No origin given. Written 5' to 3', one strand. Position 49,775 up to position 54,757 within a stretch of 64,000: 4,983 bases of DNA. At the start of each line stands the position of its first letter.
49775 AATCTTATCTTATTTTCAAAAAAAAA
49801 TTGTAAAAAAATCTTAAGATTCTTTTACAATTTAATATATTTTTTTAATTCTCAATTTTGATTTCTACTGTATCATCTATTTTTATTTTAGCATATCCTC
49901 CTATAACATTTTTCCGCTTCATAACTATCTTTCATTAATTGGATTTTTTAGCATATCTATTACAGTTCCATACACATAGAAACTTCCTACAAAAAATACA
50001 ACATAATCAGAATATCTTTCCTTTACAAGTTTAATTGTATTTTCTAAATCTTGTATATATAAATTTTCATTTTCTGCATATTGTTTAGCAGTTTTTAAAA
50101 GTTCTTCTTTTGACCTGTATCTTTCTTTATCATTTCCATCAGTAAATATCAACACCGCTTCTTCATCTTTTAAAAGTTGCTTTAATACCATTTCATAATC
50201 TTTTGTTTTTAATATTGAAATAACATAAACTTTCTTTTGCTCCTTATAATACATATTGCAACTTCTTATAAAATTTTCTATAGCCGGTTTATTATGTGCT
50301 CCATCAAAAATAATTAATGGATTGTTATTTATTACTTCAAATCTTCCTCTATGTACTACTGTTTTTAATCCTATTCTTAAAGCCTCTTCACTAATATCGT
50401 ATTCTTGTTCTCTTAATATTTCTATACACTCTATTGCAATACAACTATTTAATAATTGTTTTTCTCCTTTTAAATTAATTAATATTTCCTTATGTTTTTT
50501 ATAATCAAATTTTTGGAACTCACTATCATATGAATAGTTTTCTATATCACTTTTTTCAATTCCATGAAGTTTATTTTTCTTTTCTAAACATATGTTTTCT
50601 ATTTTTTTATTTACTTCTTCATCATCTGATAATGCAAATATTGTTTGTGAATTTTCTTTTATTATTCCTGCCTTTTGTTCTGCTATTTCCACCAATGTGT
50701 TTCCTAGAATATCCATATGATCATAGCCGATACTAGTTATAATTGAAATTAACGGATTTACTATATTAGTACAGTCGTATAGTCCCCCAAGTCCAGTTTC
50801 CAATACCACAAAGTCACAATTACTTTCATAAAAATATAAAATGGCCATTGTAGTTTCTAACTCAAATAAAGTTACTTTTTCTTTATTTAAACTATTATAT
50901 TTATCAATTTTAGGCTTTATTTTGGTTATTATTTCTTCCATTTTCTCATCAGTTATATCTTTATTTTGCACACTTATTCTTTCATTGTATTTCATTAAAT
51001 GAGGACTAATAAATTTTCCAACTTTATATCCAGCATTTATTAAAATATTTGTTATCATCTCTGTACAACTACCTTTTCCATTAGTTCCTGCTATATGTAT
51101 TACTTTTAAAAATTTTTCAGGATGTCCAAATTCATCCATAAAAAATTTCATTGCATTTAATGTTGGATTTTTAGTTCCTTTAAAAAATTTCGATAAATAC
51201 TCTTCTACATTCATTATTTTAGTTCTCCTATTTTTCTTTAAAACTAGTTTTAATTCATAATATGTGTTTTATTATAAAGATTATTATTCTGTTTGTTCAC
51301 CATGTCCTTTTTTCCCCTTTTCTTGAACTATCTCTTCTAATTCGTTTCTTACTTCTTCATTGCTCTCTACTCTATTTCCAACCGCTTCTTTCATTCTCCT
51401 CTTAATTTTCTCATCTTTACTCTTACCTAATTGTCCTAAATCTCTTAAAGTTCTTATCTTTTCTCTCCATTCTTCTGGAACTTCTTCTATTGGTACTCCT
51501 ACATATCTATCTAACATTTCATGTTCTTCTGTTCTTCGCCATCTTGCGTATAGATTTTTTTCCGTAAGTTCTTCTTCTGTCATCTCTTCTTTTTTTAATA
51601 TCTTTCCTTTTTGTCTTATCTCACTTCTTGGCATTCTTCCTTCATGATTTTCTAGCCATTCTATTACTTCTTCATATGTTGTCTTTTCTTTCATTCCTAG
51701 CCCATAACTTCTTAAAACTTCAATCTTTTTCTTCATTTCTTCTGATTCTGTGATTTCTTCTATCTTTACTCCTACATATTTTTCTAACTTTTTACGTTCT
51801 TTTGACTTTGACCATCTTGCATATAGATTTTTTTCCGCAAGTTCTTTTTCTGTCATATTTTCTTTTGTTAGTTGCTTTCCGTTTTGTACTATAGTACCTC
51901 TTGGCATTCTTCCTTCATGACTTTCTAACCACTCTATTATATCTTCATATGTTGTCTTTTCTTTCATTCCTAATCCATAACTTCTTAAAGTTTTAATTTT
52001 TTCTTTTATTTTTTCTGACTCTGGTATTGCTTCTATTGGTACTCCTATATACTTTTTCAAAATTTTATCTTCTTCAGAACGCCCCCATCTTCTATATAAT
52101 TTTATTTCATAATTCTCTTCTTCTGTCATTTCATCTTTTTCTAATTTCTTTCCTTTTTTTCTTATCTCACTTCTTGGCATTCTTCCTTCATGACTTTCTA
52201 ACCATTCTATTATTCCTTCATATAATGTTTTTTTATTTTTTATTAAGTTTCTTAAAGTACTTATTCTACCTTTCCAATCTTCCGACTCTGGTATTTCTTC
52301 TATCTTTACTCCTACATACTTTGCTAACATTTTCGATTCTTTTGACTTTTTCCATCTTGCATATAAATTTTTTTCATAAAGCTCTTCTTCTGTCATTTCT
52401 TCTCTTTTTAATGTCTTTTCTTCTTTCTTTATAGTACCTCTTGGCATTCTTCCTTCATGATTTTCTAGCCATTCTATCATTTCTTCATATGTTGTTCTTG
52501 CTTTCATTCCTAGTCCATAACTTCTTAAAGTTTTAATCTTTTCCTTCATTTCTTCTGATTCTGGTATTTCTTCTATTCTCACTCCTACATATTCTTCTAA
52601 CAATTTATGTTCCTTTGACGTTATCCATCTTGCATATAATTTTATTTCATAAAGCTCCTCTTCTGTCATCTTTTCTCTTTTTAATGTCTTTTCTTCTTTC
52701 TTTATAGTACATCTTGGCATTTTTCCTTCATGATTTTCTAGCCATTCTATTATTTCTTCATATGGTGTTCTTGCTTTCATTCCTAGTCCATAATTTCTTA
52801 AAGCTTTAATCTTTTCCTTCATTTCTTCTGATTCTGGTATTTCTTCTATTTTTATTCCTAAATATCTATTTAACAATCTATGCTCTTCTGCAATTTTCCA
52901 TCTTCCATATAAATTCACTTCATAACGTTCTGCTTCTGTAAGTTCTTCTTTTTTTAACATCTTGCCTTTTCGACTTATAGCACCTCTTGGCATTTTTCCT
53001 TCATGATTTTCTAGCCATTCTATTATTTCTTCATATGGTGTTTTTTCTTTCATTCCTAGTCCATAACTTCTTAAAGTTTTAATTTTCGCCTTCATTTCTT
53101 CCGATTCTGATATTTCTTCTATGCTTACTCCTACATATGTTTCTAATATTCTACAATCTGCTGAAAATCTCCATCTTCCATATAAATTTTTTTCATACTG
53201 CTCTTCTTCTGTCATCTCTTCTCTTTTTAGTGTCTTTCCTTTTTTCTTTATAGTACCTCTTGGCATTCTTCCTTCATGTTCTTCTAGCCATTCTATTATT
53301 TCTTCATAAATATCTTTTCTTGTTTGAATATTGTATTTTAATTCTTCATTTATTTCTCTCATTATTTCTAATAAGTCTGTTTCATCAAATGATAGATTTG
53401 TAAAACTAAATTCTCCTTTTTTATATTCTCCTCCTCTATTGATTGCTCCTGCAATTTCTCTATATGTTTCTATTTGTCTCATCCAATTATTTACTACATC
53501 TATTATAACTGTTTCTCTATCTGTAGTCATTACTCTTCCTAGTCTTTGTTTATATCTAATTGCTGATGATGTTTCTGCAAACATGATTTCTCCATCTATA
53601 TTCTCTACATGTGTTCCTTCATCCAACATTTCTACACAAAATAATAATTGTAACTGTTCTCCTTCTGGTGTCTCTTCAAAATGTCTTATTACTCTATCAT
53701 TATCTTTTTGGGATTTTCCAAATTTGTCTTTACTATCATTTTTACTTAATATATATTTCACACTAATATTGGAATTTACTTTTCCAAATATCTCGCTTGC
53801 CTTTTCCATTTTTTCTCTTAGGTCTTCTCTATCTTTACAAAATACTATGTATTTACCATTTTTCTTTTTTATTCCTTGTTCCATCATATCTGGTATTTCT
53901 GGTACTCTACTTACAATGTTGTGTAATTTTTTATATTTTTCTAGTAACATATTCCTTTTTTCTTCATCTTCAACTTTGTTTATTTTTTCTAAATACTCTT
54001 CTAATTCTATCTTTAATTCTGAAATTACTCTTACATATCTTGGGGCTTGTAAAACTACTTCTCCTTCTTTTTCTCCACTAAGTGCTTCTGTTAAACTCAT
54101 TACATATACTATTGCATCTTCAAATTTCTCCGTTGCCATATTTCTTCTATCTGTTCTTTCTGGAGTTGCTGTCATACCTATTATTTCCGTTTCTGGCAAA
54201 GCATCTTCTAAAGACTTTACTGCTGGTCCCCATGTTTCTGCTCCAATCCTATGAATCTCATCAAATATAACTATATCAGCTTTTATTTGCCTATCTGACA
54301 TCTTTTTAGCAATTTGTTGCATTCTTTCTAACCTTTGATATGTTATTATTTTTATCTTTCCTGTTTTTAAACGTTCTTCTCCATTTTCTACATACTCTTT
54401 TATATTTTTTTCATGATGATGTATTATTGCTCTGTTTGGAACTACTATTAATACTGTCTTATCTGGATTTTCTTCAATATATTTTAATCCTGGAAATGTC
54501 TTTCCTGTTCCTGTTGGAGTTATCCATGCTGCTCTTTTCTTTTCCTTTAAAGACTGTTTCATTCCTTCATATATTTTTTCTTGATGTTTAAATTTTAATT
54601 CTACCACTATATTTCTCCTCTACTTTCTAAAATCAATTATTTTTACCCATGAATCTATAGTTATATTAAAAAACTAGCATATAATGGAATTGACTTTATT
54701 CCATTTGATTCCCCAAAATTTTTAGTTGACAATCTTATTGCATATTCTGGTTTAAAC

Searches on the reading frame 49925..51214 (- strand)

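Call 79: search_protein_families(library=pfam, proteins=[window:49925-51214:-], max_evalue=0.00001)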
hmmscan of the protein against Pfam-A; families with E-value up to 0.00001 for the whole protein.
window:49925-51214:- (429 aa): 2 families
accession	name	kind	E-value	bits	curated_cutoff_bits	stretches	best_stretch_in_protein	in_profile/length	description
PF08245.18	Mur_ligase_M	-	3.2e-17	63.6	24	1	41-262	1-198/200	Mur ligase middle domain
PF02875.26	Mur_ligase_C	-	8.5e-12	46.4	28.4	1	290-411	1-126/127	Mur ligase, glutamate ligase domain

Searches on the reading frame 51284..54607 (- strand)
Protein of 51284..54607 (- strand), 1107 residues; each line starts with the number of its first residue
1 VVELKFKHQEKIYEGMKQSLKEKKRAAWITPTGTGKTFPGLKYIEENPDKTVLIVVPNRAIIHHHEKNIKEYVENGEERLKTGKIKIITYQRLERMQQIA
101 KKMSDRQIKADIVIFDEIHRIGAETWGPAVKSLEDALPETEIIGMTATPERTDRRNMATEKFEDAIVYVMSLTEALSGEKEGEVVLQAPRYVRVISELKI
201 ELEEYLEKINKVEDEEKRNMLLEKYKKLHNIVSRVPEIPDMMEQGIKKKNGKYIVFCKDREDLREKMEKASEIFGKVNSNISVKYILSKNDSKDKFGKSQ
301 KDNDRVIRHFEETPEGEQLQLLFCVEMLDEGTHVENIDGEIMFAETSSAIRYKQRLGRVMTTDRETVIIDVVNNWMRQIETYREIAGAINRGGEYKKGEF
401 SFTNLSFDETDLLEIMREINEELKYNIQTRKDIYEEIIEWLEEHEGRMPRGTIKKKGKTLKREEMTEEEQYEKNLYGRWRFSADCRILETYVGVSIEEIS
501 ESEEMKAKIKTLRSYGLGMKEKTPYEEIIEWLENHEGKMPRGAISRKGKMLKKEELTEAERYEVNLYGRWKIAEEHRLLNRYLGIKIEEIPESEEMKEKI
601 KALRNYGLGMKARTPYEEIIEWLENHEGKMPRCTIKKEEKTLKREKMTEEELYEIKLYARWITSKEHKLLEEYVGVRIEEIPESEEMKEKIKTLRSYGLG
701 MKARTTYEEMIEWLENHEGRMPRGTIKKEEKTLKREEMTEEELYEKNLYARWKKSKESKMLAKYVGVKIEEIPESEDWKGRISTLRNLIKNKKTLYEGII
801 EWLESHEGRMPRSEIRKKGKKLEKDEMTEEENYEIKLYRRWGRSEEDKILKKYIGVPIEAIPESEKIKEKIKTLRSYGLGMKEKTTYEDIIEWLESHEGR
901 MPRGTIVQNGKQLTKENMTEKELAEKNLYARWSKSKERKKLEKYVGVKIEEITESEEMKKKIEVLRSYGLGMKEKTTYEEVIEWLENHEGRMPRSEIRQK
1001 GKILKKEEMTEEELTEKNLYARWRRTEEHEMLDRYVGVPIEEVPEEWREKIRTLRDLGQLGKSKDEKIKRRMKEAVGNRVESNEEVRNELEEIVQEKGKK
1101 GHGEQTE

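Call 79: search_protein_families(library=pfam, proteins=[window:51284-54607:-], max_evalue=0.00001)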
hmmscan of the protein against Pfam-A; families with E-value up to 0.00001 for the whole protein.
window:51284-54607:- (1107 aa): 7 families
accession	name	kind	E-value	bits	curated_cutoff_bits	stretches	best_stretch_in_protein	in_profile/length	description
PF04851.21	ResIII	-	6.1e-20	72.2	22.5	1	7-151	6-164/164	Type III restriction enzyme, res subunit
PF00270.35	DEAD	-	1.7e-13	51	26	1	20-151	11-162/167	DEAD/DEAH box helicase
PF00271.37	Helicase_C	-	1.8e-08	35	23.5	1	246-360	10-107/110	Helicase conserved C-terminal domain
PF18766.7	SWI2_SNF2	-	3.2e-08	33.9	26.7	1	77-217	86-219/221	SWI2/SNF2 ATPase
PF24034.1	DUF7343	-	4.8e-08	33.2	27.6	0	978-999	5-26/62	Domain of unknown function (DUF7343)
PF18107.7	HTH_ABP1_N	-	5.7e-08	32.8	22.5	0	870-900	9-39/61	Fission yeast centromere protein N-terminal domain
PF24706.1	DUF7669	-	6.1e-08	33.2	23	0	881-908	16-43/75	Domain of unknown function (DUF7669)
